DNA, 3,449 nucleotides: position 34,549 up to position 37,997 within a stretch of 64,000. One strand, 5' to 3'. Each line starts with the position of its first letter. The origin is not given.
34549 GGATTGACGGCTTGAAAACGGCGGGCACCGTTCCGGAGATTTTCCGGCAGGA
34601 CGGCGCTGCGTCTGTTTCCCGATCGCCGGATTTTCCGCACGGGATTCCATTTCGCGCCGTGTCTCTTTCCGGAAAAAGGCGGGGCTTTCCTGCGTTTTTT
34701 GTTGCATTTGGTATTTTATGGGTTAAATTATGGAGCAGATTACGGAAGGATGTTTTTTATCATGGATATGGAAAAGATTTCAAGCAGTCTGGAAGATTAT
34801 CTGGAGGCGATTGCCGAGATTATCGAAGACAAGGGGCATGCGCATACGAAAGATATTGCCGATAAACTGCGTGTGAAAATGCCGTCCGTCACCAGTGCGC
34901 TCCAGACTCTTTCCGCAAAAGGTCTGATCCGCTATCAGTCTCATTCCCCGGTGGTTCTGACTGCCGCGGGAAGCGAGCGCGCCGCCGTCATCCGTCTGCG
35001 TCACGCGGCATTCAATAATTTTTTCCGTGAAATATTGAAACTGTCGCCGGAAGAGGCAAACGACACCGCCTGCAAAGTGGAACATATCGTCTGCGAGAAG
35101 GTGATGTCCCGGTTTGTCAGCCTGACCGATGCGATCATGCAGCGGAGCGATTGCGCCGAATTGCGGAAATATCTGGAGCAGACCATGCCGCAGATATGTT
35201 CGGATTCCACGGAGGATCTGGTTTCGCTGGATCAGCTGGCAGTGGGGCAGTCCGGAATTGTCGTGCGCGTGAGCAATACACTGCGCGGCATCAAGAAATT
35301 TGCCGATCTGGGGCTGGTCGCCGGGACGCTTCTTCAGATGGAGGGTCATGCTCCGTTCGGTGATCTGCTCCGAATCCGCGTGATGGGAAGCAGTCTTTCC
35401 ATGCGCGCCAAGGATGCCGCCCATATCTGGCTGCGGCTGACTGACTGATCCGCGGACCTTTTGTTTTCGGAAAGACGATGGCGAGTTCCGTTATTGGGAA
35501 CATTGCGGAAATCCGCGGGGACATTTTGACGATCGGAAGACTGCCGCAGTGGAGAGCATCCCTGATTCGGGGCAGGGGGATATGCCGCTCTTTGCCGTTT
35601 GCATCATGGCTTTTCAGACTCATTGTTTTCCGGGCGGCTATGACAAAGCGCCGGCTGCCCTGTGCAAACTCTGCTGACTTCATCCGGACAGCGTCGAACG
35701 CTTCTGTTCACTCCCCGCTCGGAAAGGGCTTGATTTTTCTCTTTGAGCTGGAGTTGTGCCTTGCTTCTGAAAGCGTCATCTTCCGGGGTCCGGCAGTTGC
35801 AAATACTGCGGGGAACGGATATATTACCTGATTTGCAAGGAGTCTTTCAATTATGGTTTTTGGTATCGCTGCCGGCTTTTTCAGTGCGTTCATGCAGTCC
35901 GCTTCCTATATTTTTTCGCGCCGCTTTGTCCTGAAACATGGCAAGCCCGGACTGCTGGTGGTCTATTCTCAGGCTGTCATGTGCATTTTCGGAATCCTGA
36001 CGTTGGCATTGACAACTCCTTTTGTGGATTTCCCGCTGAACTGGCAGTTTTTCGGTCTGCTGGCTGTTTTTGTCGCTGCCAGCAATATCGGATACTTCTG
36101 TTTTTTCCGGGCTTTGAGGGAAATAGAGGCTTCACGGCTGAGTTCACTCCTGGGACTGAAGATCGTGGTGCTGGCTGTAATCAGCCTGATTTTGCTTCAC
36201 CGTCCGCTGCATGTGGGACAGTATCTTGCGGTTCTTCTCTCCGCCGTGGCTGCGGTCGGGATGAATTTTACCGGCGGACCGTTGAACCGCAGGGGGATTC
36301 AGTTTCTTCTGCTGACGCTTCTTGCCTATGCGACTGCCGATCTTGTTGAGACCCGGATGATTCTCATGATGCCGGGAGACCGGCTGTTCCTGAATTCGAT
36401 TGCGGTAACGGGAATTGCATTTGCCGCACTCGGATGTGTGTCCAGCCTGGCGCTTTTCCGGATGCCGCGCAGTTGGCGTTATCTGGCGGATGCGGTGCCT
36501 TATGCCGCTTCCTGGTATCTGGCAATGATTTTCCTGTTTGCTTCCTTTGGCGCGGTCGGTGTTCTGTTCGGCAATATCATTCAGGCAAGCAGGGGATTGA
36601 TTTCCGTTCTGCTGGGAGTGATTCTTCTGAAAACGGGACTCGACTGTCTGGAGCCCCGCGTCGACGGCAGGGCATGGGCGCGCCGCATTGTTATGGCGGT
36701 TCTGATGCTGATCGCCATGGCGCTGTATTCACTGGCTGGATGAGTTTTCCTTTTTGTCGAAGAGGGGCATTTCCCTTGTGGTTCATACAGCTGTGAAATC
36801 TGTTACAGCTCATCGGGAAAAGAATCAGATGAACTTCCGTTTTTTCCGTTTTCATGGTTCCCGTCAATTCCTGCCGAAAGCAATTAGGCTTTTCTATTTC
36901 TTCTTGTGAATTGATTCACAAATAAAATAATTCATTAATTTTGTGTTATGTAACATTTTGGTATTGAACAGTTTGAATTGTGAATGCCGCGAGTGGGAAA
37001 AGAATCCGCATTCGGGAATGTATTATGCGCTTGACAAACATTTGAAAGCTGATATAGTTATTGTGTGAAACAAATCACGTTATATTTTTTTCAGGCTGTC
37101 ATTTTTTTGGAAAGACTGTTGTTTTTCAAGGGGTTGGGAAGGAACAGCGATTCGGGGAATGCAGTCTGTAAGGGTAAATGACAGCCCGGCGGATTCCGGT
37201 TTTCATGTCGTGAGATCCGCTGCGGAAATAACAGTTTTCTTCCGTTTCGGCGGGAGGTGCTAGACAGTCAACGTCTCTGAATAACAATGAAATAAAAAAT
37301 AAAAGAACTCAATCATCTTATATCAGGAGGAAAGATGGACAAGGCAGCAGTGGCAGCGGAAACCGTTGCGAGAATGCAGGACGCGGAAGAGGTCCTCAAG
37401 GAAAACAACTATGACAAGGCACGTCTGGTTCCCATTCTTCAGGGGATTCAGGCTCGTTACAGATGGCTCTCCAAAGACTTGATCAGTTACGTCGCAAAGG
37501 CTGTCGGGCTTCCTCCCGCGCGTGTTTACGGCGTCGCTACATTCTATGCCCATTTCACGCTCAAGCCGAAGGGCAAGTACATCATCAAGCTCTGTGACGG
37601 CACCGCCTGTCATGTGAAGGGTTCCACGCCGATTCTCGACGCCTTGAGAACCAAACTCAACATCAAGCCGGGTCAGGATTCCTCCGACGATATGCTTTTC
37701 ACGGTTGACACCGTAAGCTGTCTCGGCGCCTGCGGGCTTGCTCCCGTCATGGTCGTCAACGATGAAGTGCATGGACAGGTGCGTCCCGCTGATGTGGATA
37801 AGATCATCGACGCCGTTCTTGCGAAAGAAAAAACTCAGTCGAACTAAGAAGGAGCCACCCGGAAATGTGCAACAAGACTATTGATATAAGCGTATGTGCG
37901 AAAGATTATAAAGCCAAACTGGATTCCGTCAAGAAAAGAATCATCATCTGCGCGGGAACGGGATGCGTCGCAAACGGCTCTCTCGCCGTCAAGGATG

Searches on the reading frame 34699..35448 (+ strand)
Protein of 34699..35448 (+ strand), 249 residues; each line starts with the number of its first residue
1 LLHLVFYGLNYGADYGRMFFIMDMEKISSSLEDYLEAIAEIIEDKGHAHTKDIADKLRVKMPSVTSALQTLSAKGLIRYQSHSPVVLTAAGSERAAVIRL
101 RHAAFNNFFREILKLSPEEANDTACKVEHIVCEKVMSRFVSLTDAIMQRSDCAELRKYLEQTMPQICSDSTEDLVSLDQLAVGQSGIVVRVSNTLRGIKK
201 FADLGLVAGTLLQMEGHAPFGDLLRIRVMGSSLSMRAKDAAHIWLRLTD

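Call 82: search_protein_families(library=pfam, proteins=[window:34699-35448:+], max_evalue=0.001)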
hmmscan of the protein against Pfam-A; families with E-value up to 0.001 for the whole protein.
window:34699-35448:+ (249 aa): 7 families
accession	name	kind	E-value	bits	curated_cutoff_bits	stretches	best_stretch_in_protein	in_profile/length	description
PF04023.20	FeoA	-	5.6e-14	52.4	23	1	175-246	1-73/74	FeoA domain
PF01325.25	Fe_dep_repress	-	6.4e-12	45.9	26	1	27-81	2-56/60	Iron dependent repressor, N-terminal DNA binding domain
PF02742.21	Fe_dep_repr_C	-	4.3e-09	36.7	27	1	88-143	1-56/70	Iron dependent repressor, metal binding and dimerisation domain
PF01726.22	LexA_DNA_bind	-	4.6e-05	23.5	23.7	1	24-84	1-63/65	LexA DNA binding domain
PF12802.13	MarR_2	-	0.00015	22.3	27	1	41-81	14-54/61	MarR family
PF01047.28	MarR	-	0.0002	21.6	24.6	1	41-78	11-48/59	MarR family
PF01978.25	TrmB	-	0.00095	19.4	25.6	0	45-89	20-64/68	Sugar-specific transcriptional regulator TrmB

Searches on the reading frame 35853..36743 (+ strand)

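Call 82: search_protein_families(library=pfam, proteins=[window:35853-36743:+], max_evalue=0.001)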
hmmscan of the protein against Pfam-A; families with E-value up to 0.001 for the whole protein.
window:35853-36743:+ (296 aa): 1 family
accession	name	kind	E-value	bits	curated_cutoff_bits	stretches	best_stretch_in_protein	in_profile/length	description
PF00892.27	EamA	-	3.4e-10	40.8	28.2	1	3-138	2-134/135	EamA-like transporter family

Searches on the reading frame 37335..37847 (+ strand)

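Call 82: search_protein_families(library=pfam, proteins=[window:37335-37847:+], max_evalue=0.001)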
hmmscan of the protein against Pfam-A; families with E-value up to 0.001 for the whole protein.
window:37335-37847:+ (170 aa): 1 family
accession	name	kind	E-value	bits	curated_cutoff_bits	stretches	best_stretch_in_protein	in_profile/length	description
PF01257.25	2Fe-2S_thioredx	-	5.4e-51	172.7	24.8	1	18-160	2-143/145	Thioredoxin-like [2Fe-2S] ferredoxin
